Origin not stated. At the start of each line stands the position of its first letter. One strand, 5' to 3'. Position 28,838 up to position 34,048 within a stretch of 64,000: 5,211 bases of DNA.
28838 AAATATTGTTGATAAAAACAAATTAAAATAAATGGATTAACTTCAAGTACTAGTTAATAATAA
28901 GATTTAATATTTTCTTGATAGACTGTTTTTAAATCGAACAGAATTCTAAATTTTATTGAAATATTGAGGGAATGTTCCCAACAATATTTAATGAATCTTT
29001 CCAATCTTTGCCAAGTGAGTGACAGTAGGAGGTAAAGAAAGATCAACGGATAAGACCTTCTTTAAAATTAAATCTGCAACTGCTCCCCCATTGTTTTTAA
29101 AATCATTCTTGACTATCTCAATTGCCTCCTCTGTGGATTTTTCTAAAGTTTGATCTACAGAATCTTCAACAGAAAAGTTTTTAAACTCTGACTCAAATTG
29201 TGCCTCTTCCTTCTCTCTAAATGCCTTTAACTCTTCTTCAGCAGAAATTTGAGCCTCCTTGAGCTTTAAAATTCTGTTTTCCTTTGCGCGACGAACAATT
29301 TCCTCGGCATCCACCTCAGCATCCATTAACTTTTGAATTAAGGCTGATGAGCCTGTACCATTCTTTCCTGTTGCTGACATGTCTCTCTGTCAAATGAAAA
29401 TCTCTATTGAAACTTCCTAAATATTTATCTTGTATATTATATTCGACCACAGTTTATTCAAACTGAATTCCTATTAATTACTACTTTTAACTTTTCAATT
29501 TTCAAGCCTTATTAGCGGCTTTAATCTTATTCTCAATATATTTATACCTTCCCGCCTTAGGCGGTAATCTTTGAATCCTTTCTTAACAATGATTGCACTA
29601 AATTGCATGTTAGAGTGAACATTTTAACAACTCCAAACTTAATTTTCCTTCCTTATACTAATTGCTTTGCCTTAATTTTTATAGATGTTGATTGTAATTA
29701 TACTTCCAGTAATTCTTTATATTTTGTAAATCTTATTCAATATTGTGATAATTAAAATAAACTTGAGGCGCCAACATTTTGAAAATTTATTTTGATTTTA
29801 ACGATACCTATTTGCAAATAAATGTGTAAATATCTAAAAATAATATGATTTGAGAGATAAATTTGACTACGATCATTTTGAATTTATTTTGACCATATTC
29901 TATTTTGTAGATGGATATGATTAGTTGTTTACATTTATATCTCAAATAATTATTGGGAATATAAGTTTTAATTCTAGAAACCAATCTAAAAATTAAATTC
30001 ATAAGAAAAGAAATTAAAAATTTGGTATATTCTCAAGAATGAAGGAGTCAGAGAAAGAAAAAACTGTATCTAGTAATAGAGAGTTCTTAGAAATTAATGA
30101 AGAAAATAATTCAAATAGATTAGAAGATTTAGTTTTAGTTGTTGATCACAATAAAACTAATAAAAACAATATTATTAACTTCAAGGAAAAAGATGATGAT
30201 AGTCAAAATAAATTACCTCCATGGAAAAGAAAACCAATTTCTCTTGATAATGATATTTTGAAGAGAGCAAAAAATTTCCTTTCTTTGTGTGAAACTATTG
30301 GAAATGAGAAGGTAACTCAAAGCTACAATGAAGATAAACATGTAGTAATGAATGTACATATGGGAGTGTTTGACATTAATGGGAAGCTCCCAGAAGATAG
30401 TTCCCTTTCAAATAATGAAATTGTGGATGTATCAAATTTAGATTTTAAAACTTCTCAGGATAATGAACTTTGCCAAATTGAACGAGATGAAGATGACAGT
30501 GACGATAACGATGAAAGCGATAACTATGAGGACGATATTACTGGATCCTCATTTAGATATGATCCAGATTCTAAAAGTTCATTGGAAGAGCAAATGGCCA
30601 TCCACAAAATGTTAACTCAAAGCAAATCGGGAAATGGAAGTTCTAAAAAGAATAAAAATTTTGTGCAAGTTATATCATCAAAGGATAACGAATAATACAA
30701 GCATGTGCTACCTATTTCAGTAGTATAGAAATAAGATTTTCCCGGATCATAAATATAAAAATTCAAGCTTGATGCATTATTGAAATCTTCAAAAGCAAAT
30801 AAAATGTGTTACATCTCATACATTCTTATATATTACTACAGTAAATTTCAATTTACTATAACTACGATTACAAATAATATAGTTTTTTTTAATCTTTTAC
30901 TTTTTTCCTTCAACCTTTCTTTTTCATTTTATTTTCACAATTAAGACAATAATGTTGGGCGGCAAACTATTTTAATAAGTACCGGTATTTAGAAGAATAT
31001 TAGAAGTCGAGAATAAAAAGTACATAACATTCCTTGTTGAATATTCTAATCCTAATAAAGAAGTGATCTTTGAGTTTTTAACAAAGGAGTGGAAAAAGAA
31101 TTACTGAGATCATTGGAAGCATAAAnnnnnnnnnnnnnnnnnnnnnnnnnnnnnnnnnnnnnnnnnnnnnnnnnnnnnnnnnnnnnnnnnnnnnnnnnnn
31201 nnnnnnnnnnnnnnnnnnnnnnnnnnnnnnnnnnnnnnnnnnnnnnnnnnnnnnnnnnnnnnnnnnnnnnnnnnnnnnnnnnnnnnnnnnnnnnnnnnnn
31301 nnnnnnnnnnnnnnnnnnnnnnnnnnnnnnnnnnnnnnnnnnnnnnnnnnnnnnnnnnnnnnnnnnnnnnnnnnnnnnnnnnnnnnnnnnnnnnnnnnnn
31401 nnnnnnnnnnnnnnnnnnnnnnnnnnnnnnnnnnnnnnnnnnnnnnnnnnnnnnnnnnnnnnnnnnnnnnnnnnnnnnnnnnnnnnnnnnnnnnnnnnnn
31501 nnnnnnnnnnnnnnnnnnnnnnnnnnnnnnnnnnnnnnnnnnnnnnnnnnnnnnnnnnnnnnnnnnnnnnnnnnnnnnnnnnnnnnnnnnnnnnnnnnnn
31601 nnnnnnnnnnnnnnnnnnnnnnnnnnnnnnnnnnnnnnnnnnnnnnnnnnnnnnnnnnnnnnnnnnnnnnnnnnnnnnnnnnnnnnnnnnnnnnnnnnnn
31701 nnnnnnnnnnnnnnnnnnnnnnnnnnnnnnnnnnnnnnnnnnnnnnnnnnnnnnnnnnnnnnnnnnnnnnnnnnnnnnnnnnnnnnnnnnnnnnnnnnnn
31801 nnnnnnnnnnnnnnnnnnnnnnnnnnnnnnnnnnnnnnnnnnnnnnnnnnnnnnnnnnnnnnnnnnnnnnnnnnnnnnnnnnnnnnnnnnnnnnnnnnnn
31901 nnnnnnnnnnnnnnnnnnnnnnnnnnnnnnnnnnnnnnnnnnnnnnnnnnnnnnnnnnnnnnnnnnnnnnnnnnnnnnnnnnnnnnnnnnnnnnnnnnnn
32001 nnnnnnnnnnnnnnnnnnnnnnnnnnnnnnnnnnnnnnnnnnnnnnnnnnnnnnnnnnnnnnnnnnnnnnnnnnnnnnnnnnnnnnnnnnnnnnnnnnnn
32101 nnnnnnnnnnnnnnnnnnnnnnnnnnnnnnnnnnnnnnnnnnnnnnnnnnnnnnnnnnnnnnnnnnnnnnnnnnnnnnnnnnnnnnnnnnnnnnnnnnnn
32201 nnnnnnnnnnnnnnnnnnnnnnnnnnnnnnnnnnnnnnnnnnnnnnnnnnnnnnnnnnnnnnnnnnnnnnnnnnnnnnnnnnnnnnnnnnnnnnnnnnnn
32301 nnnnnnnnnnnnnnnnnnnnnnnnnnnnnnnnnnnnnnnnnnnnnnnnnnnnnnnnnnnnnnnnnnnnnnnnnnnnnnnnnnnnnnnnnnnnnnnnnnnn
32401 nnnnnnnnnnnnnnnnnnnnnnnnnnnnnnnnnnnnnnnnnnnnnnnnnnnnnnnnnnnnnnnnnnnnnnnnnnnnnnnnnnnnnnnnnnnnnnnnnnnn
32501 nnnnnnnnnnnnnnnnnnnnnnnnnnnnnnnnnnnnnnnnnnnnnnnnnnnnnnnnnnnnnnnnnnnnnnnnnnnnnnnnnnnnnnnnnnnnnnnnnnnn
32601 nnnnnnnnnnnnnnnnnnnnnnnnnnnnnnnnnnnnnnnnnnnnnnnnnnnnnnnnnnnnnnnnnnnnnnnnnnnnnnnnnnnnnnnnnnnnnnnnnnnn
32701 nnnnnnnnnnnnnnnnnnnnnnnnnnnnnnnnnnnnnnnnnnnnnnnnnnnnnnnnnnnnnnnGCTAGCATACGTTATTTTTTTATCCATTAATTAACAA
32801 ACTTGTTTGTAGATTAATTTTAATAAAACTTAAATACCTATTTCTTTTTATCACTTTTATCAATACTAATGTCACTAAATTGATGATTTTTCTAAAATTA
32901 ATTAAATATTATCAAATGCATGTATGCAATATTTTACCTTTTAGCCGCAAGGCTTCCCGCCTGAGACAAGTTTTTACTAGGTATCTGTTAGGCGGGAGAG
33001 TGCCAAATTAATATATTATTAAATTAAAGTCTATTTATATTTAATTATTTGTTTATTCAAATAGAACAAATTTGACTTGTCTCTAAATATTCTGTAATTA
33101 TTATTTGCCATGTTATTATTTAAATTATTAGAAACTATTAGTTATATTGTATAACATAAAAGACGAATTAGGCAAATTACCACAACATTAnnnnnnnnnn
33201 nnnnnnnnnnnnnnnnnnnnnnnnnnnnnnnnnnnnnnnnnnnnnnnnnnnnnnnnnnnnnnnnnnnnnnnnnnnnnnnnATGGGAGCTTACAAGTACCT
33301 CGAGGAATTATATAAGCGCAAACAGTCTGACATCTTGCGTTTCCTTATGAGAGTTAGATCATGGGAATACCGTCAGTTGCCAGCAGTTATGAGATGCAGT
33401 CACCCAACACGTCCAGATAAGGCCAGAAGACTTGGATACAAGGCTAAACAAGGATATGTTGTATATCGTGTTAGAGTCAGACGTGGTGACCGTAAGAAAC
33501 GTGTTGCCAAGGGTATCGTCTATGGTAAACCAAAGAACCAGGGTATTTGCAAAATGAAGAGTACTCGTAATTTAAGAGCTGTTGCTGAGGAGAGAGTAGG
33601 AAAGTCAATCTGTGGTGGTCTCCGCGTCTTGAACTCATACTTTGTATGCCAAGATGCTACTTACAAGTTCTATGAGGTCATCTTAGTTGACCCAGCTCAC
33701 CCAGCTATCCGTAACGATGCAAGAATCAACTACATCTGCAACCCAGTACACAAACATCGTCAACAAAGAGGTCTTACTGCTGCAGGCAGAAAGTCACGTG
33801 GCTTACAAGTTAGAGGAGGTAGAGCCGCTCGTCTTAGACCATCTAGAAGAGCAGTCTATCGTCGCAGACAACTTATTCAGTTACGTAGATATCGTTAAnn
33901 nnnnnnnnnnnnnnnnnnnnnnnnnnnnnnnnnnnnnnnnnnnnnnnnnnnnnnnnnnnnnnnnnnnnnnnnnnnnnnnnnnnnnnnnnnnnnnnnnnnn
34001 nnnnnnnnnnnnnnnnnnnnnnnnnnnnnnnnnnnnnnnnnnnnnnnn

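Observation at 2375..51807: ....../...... E2F-like boxes, frequently palindromic or in inverted pairs, upstream of nearly every gene in the housekeeping block and absent from the secreted array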

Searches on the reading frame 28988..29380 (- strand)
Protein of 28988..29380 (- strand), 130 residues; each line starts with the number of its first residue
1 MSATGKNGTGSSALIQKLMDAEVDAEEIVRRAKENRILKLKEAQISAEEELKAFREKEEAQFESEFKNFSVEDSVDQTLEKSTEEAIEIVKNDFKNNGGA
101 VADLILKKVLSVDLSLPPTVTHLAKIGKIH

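Call 9: search_protein_families(library=pfam, proteins=[window:28988-29380:-])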
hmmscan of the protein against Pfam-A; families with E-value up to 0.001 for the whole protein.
window:28988-29380:- (130 aa): 1 family
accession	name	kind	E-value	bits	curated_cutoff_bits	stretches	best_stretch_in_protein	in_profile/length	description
PF03179.20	V-ATPase_G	-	2e-17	64.1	28.6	1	13-112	4-104/105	Vacuolar (H+)-ATPase G subunit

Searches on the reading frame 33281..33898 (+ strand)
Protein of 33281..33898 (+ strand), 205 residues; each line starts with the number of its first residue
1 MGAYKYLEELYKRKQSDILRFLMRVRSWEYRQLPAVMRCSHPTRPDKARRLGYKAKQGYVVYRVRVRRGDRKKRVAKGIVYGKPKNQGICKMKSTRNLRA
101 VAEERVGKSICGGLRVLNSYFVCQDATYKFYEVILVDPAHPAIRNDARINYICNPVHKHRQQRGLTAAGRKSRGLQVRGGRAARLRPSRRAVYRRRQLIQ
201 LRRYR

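Call 9: search_protein_families(library=pfam, proteins=[window:33281-33898:+])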
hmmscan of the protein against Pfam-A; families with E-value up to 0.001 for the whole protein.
window:33281-33898:+ (205 aa): 1 family
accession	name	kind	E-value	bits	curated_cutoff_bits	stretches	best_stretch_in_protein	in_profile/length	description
PF00827.22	Ribosomal_L15e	-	2.4e-85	285.5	27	1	2-191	1-190/191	Ribosomal L15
